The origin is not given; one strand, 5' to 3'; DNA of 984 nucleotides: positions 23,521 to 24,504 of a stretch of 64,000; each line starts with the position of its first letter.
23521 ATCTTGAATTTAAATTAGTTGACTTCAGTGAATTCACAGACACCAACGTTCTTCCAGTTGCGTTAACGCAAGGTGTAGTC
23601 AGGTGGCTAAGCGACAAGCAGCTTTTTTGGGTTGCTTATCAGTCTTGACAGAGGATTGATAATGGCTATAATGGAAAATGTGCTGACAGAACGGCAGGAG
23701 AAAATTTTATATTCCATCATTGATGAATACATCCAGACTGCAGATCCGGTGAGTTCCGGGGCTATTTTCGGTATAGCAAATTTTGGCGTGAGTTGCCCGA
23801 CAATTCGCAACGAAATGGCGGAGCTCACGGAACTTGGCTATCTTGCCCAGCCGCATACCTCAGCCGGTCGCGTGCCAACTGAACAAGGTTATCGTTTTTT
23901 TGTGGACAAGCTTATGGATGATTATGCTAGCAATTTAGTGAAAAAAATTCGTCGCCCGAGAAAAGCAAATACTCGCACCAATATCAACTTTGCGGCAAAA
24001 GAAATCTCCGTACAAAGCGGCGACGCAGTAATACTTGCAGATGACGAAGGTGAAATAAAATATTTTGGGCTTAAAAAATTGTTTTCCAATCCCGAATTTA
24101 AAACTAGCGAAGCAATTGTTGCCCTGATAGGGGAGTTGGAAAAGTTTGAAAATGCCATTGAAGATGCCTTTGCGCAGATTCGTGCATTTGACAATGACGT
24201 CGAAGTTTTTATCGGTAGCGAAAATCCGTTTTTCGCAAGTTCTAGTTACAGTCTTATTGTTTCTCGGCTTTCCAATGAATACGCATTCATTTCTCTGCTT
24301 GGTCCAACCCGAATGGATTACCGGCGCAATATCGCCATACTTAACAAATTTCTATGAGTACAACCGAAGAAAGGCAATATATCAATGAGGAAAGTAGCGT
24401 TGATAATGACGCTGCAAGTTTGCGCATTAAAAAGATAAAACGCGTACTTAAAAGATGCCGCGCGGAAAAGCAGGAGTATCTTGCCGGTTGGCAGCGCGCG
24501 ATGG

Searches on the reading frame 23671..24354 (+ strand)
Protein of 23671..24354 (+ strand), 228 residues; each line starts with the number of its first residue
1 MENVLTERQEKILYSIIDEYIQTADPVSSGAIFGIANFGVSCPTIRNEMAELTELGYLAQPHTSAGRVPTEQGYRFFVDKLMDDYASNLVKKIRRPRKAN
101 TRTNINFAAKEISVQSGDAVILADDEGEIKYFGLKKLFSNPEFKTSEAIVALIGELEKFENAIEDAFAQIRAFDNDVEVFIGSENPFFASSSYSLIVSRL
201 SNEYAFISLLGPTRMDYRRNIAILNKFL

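Call 37: search_protein_families(library=pfam, proteins=[window:23671-24354:+], max_evalue=0.01)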
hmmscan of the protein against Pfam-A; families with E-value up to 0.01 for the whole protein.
window:23671-24354:+ (228 aa): 2 families
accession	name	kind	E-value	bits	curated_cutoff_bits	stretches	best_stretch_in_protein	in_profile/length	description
PF01628.27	HrcA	-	2.2e-15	57.7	22.2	1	114-221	113-215/215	HrcA protein C terminal domain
PF03444.21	HrcA_DNA-bdg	-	0.00071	19.6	21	1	5-76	2-72/79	Winged helix-turn-helix transcription repressor, HrcA DNA-binding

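Call 38: search_solved_structures(query=window:23671-24354:+, max_evalue=1, show_alignments=1)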
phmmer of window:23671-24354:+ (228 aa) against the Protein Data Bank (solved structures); distinct sequences matched with E-value up to 1: 1.
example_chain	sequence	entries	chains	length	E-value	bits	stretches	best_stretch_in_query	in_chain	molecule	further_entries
1stz_A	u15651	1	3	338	6e-20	75.4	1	5-82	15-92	Heat-inducible transcription repressor hrcA homolog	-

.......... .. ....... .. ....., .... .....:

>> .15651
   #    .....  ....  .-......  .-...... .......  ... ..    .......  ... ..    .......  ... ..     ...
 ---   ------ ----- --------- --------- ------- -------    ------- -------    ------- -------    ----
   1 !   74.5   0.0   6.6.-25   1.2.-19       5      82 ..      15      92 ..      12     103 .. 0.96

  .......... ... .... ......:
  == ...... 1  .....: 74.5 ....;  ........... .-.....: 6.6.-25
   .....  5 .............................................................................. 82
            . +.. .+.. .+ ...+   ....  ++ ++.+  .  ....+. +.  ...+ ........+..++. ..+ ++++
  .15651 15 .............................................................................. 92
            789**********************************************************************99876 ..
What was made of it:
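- A wHTH plus HrcA C-terminal domain are detected (calls 37, 38).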

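Call 40: find_homologous_proteins(query=window:23671-24354:+, max_evalue=1e-10)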
Query window:23671-24354:+ (228 aa): 7955 proteins with E <= 1e-10 among 8000 candidates; the best 120 are listed.
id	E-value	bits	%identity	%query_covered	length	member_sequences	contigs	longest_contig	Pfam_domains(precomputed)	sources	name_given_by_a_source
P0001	5.6e-143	492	100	100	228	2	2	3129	PF01628.28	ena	-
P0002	4.8e-94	332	70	98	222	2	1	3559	PF01628.28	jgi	-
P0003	4.0e-78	280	63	99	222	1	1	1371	PF01628.28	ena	-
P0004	9.4e-78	279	58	99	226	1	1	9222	PF01628.28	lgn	-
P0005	2.1e-72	262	58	99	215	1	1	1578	PF01628.28,PF03444.22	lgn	-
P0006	1.7e-71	259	55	99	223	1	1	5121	PF01628.28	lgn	-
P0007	5.2e-70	254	58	99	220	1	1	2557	PF01628.28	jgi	-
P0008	4.8e-67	244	55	98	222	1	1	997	PF01628.28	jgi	jgi:heat-inducible transcriptional repressor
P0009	5.9e-67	244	53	97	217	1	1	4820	PF01628.28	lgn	-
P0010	1.3e-65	239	52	97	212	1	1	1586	PF01628.28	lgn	-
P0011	1.4e-65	239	53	98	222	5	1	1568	PF01628.28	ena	-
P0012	2.7e-65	238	54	98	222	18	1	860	PF01628.28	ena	-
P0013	7.3e-65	237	53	99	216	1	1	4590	PF01628.28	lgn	-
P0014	8.6e-65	237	53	97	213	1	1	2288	PF01628.28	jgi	-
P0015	3.2e-64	235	54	96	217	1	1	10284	PF01628.28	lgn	-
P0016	5.4e-64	234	52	98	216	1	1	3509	PF01628.28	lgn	-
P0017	7.4e-64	234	52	97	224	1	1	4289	PF01628.28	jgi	jgi:transcriptional regulator of heat shock response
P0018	9.0e-64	233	48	98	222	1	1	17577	PF01628.28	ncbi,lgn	ncbi:MAG: hypothetical protein WAP23_01130 [Candidatus Spechtbacterales bacterium]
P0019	1.4e-63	233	52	97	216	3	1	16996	PF01628.28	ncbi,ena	-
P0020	3.1e-63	232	52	97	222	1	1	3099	PF01628.28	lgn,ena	-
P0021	5.4e-63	231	51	97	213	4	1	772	PF01628.28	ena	-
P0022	2.1e-62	229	50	100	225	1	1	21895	PF01628.28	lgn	-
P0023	2.2e-62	229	52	97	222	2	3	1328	PF01628.28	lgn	-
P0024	3.9e-62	228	50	98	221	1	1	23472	PF01628.28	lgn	-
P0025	4.5e-62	228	52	98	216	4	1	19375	PF01628.28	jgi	-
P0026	4.7e-62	228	52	97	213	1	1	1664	PF01628.28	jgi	-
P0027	5.0e-62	228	52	99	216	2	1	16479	PF01628.28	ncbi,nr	ncbi:MAG: hypothetical protein HYS15_02355 [Candidatus Spechtbacteria bacterium]|nr:hypothetical pro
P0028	5.9e-62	227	47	98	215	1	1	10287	PF01628.28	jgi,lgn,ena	-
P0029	4.5e-61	225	51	97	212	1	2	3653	PF01628.28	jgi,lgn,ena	-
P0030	7.5e-61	224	51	98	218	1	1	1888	PF01628.28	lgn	-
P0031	8.1e-61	224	51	98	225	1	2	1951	PF01628.28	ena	-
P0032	1.1e-60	223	53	98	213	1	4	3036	PF01628.28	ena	-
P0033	1.5e-60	223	51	97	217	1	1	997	PF01628.28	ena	-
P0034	1.5e-60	223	52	97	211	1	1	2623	PF01628.28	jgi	jgi:heat-inducible transcriptional repressor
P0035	3.1e-60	222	50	97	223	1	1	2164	PF01628.28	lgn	-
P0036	5.8e-60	221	52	97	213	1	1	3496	PF01628.28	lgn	-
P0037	1.3e-59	220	51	98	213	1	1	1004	PF01628.28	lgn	-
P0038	2.3e-59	219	47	100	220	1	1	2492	PF01628.28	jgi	-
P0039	1.1e-58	217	50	96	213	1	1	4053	PF01628.28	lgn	-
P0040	3.5e-58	215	52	98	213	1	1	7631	PF01628.28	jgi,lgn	-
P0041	4.9e-58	215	50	98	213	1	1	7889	PF01628.28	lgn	-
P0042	7.5e-58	214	51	96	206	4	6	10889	PF01628.28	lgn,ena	-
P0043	1.2e-57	213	49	97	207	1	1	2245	PF01628.28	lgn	-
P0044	2.2e-57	212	49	97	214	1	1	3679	PF01628.28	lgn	-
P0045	2.3e-57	212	47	100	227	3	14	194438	PF01628.28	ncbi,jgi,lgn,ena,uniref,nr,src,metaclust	ncbi:MAG: hypothetical protein A3B96_00035 [Candidatus Spechtbacteria bacterium RIFCSPHIGHO2_02_FULL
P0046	6.2e-57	211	48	97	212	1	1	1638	PF01628.28,PF03444.22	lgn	-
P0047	3.2e-56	209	43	97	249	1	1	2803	PF01628.28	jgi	jgi:transcriptional regulator of heat shock response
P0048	4.9e-56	208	46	99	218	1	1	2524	PF01628.28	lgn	-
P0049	2.4e-55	206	44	97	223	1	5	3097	PF01628.28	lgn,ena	-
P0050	2.0e-54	203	48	97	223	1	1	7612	PF01628.28,PF03444.22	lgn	-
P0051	2.5e-54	203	44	99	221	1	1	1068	PF01628.28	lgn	-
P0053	2.1e-52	196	47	94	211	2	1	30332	PF01628.28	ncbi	-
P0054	3.8e-50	189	44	96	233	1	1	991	PF01628.28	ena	-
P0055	9.6e-47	178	47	81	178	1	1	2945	PF01628.28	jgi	-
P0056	3.3e-42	163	46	77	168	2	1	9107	PF01628.28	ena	-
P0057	3.8e-39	153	40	97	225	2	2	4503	PF01628.28,PF03444.22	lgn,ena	-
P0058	6.2e-39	152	40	97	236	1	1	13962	PF01628.28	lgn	-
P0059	2.3e-38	150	38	98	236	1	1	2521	PF01628.28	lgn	-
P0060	2.8e-38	150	38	98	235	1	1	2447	PF01628.28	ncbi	-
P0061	3.6e-37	146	39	96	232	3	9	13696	PF08279.19,PF01628.28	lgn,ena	-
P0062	4.1e-37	146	39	97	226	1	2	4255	PF01628.28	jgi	jgi:heat-inducible transcriptional repressor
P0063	5.1e-37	146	40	97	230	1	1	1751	PF08279.19,PF01628.28,PF08220.19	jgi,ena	-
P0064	1.5e-36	144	39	91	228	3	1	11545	PF01628.28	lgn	-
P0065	1.9e-36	144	37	97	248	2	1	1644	PF01628.28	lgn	-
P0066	2.0e-36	144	39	97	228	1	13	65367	PF01628.28,PF08220.19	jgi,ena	-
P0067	2.3e-36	144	40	97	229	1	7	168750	PF01628.28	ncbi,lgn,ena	-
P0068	2.5e-36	144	39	98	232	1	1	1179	PF01628.28,PF03444.22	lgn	-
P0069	2.5e-36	144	40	96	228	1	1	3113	PF01628.28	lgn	-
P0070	3.6e-36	143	39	96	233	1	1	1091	PF01628.28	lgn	-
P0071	4.2e-36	143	38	97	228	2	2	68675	PF01628.28,PF08220.19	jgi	jgi:heat-inducible transcriptional repressor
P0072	5.4e-36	143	36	96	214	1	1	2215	PF01628.28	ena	-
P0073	1.0e-35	142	37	96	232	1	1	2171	PF01628.28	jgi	jgi:heat-inducible transcriptional repressor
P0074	1.2e-35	141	37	97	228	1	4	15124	PF08279.19,PF01628.28,PF08220.19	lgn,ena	-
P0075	1.3e-35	141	40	98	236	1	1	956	PF01628.28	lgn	-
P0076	1.4e-35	141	38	96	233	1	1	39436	PF01628.28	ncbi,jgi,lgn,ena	ncbi:MAG: hypothetical protein WCX71_04165 [Candidatus Buchananbacteria bacterium]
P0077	1.6e-35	141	38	98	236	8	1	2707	PF01628.28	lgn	-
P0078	1.6e-35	141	37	97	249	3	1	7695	PF01628.28,PF08220.19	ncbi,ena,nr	ncbi:MAG TPA: DeoR family transcriptional regulator [Candidatus Paceibacterota bacterium]|nr:DeoR fa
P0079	2.2e-35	141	39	97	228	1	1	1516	PF08279.19,PF01628.28,PF08220.19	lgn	-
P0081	3.1e-35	140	42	97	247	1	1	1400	PF01628.28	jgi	jgi:heat-inducible transcriptional repressor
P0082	3.2e-35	140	37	97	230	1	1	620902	PF01628.28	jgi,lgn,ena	-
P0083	3.3e-35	140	39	97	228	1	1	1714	PF01628.28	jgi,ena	-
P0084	3.7e-35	140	38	98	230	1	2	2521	PF01628.28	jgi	jgi:heat-inducible transcriptional repressor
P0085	5.0e-35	139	37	97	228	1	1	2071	PF08279.19,PF01628.28,PF08220.19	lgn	-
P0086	5.1e-35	139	37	96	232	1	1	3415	PF01628.28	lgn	-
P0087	5.3e-35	139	39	97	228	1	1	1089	PF08279.19,PF01628.28,PF08220.19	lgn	-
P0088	5.3e-35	139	39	97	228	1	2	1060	PF08279.19,PF01628.28,PF08220.19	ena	-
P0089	6.5e-35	139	41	98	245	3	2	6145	PF01628.28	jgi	-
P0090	6.7e-35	139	38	97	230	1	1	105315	PF01628.28,PF08220.19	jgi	jgi:heat-inducible transcriptional repressor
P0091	7.1e-35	139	38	96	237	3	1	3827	PF08279.19,PF01628.28,PF08220.19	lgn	-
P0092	7.1e-35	139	39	97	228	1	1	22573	PF01628.28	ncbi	-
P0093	7.8e-35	139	38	97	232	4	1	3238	PF01628.28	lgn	-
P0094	7.9e-35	139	36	97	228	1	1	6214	PF08279.19,PF01628.28,PF08220.19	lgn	-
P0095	1.0e-34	138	58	35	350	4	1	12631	PF01628.28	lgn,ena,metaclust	metaclust:\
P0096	1.1e-34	138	40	99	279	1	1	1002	PF01628.28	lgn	-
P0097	1.2e-34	138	35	96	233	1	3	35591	PF01628.28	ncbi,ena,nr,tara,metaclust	ncbi:MAG: hypothetical protein CMI53_02925 [Parcubacteria group bacterium]|nr:hypothetical protein [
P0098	2.2e-34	137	34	97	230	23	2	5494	PF01628.28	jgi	-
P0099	2.3e-34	137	37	97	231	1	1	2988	PF01628.28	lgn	-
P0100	2.4e-34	137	37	97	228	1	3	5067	PF01628.28,PF08220.19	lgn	-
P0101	2.7e-34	137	35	98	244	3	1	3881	PF01628.28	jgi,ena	-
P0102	2.7e-34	137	36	97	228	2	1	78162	PF08279.19,PF01628.28,PF08220.19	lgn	-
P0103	3.0e-34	137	36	97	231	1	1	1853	PF01628.28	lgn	-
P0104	3.2e-34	137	37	97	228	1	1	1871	PF08279.19,PF01628.28,PF08220.19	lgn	-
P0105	3.4e-34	137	35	99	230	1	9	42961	PF01628.28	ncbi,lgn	-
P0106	3.5e-34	137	33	97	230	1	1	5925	PF01628.28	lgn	-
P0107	3.5e-34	137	35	98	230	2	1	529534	PF01628.28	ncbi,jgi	ncbi:MAG: hypothetical protein WC249_00725 [Patescibacteria group bacterium]|jgi:heat-inducible tran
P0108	3.9e-34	137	37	96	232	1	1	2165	PF01628.28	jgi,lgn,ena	-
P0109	5.0e-34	136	39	97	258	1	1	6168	PF01628.28,PF03444.22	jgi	-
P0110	6.4e-34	136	56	35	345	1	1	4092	PF01628.28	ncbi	-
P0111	8.3e-34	135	39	97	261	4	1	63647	PF01628.28,PF03444.22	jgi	-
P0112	8.6e-34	135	38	97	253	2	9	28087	PF01628.28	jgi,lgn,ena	-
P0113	1.0e-33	135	37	97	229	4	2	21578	PF01628.28,PF08220.19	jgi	jgi:heat-inducible transcriptional repressor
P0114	1.0e-33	135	36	97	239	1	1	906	PF01628.28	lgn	-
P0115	1.0e-33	135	37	96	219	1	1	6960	PF01628.28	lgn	-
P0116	1.4e-33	135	36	97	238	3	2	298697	PF08279.19,PF01628.28,PF08220.19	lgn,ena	-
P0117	1.5e-33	135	36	97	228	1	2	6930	PF01628.28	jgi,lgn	jgi:heat-inducible transcriptional repressor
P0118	1.5e-33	135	36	97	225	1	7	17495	PF01628.28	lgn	-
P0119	1.5e-33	135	37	97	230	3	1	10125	PF08279.19,PF01628.28,PF08220.19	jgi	-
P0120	1.7e-33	134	37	97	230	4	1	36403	PF01628.28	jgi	-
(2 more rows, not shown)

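Call 41: find_encoding_contigs(protein=P0002, flank=1500, max_places=1)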
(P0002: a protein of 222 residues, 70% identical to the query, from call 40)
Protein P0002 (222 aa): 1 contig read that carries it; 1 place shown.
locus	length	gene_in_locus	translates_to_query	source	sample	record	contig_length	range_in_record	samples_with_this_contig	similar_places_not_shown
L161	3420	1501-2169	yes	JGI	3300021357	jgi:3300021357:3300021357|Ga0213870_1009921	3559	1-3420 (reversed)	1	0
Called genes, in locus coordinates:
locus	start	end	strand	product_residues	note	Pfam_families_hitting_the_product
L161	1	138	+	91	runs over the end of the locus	?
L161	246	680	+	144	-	PF00293:NUDIX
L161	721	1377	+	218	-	-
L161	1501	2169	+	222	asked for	PF01628:HrcA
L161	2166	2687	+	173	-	PF01025:GrpE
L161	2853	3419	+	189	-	?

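Call 42: find_encoding_contigs(protein=P0004, flank=1500, max_places=1)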
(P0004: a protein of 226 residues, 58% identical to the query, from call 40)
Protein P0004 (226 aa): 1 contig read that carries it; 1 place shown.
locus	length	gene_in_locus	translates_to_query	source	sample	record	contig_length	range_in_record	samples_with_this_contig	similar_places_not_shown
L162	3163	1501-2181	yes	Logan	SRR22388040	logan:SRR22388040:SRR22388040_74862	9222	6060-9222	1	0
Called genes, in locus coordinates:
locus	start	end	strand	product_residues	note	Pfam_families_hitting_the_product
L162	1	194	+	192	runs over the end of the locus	PF01725:Ham1p_like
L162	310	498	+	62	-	-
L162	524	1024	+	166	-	PF00175:NAD_binding_1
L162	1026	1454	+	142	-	PF00293:NUDIX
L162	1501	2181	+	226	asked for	PF01628:HrcA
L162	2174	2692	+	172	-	PF01025:GrpE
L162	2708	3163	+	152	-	?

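Call 43: find_encoding_contigs(protein=P0018, flank=1500, max_places=1)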
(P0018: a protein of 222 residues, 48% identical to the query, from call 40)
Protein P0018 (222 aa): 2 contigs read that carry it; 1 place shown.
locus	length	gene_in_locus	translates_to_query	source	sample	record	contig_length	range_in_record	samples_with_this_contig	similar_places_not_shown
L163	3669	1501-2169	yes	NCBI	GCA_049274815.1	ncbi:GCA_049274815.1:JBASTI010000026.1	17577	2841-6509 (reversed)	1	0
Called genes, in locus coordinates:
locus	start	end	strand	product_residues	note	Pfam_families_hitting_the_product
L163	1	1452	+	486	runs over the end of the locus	PF01336:tRNA_anti-codon, PF00152:tRNA-synt_2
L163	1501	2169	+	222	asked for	PF01628:HrcA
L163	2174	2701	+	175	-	PF01025:GrpE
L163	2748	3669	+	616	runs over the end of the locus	PF00012:HSP70, PF06723:MreB_Mbl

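Call 44: find_encoding_contigs(protein=P0045, flank=1500, max_places=1)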
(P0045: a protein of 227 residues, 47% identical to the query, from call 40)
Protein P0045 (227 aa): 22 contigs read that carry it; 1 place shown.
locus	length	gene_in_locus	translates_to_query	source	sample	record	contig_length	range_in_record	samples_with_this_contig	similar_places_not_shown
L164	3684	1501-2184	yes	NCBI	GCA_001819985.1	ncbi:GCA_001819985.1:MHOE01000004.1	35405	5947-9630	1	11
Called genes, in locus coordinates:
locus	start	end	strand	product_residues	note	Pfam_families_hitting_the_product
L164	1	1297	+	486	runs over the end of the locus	PF01336:tRNA_anti-codon, PF00152:tRNA-synt_2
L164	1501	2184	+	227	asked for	PF01628:HrcA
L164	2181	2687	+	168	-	PF01025:GrpE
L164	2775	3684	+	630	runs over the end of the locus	PF00012:HSP70, PF06723:MreB_Mbl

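Call 46: find_encoding_contigs(protein=P0067, flank=1000, max_places=1)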
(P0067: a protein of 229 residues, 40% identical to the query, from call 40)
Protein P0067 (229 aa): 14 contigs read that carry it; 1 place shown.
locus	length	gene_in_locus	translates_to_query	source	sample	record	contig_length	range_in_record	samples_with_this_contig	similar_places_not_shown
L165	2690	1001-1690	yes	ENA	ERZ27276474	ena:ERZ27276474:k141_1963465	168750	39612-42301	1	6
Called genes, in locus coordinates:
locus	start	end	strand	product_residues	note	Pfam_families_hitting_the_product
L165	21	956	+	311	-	-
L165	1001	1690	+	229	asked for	PF01628:HrcA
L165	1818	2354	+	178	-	PF01025:GrpE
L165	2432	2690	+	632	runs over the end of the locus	PF00012:HSP70, PF06723:MreB_Mbl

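Call 47: find_encoding_contigs(protein=P0082, flank=1000, max_places=1)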
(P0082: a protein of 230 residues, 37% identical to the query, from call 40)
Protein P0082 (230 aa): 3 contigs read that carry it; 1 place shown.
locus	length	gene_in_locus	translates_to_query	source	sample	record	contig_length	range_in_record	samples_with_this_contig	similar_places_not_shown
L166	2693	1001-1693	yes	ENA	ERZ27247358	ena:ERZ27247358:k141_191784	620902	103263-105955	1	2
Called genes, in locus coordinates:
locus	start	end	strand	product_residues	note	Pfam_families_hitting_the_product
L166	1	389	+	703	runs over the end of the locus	PF03717:PBP_dimer, PF00905:Transpeptidase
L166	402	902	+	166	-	-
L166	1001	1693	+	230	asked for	PF01628:HrcA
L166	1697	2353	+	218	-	PF07866:DUF1653, PF01025:GrpE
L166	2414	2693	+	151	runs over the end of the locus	PF00011:HSP20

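Call 48: find_encoding_contigs(protein=P0107, flank=1000, max_places=1)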
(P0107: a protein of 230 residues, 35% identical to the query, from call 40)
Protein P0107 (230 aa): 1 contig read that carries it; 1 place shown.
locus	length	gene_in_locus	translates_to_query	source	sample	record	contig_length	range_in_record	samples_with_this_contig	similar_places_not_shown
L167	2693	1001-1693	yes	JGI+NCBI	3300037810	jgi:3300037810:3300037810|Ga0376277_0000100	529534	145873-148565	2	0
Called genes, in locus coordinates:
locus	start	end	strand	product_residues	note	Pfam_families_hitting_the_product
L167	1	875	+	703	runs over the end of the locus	PF03717:PBP_dimer, PF00905:Transpeptidase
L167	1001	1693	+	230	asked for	PF01628:HrcA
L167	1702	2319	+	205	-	PF07866:DUF1653, PF01025:GrpE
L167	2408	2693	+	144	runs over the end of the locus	PF00011:HSP20, PF17886:ArsA_HSP20 (faint)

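Call 49: find_encoding_contigs(protein=P0076, flank=1000, max_places=1)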
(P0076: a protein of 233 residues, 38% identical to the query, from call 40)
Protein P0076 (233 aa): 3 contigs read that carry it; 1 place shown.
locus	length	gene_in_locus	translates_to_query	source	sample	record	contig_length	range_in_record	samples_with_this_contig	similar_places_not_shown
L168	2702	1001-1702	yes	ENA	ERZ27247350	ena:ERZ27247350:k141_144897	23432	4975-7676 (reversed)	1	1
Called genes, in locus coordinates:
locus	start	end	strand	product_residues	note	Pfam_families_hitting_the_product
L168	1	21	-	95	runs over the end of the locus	PF01197:Ribosomal_L31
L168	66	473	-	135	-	-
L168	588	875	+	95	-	-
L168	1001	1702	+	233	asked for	PF01628:HrcA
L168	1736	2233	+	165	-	PF01025:GrpE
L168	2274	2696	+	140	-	PF04969:CS (faint), PF00011:HSP20, PF17886:ArsA_HSP20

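Call 62: search_solved_structures(query=A3, max_evalue=0.01, show_alignments=1)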
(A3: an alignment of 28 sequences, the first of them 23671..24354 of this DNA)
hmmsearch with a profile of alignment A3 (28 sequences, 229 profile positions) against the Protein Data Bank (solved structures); distinct sequences matched with E-value up to 0.01: 1.
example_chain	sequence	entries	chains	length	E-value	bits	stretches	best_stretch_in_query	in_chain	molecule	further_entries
1stz_A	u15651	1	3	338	1.6e-32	116.1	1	2-124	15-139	Heat-inducible transcription repressor hrcA homolog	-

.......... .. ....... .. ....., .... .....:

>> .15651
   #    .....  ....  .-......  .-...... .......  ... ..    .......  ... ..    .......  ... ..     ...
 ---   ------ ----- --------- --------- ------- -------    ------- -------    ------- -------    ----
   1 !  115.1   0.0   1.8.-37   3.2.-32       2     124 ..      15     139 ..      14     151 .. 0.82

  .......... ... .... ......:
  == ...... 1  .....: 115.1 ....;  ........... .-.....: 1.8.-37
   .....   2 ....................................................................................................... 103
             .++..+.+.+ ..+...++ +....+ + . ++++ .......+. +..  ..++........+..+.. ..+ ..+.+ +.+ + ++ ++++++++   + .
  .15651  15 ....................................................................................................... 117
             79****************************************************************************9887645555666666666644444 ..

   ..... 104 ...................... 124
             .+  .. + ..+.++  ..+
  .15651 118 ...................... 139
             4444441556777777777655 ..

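Call 67: predict_structure(alignment_id=A3)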
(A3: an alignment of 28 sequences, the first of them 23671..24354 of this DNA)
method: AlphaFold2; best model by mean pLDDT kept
length: 228 residues; sequences in the alignment: 28
mean_pLDDT: 89.7   pTM: 0.87
mean pLDDT of the five models: 89.7, 89.1, 89.0, 88.4, 88.1
residues with pLDDT >= 90: 164; 70-90: 43; 50-70: 18; < 50: 3
segments of 3 or more residues with pLDDT < 50: none
pLDDT, mean of each block of 10 residues (from residue 1): 82 97 95 93 97 97 87 96 84 54 81 95 92 93 88 94 93 91 93 92 86 96 87
secondary structure, 60 per line:
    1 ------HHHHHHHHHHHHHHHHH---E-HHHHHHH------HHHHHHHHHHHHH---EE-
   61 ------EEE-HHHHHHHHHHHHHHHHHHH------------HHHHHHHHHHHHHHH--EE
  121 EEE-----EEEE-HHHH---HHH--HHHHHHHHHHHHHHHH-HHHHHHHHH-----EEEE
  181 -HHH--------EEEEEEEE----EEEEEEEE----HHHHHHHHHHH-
elements in order: H7-23 H29-35 H42-54 E67-69 H71-89 H102-116 E119-123 E129-132 H134-137 H146-161 H163-171 E177-180 E193-200 E205-212 H217-227
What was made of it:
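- The model has pLDDT 89.7, with helix 42-54 starting C42-P43-T44 (call 67).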

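Call 69: find_encoding_contigs(protein=P0040, flank=600, max_places=1)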
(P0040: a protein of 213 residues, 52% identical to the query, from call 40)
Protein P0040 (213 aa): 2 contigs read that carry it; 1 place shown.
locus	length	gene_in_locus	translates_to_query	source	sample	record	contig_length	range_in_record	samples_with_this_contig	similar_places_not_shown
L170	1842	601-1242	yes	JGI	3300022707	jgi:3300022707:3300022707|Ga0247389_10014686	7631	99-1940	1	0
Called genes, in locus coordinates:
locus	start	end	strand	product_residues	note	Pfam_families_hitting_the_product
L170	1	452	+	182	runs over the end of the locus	?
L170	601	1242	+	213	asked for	PF01628:HrcA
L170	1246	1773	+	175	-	PF01025:GrpE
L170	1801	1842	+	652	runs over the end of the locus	PF00012:HSP70, PF06723:MreB_Mbl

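Call 70: find_encoding_contigs(protein=P0057, flank=600, max_places=1)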
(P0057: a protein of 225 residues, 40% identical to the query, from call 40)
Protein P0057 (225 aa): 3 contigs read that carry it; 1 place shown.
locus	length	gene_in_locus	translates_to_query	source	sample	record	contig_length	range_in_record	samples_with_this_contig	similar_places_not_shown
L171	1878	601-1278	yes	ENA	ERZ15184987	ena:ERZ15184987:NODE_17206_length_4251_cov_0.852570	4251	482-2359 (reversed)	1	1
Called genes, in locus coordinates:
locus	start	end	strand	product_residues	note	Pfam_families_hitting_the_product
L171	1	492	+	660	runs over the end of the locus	PF03717:PBP_dimer, PF00905:Transpeptidase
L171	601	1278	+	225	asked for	PF03444:WHD_HrcA (weak), PF01628:HrcA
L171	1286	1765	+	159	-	PF01025:GrpE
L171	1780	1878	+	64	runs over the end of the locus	-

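Call 71: find_encoding_contigs(protein=P0047, flank=600, max_places=1)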
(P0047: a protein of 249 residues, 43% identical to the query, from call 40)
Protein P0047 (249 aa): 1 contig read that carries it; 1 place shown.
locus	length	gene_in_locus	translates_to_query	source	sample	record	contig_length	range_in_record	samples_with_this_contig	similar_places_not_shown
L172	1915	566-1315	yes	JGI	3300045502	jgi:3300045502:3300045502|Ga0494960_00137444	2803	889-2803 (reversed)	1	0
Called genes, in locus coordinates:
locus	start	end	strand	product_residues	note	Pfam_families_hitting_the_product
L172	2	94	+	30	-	?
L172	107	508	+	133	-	PF00293:NUDIX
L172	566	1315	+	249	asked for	PF01628:HrcA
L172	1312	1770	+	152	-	PF01025:GrpE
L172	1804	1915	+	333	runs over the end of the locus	?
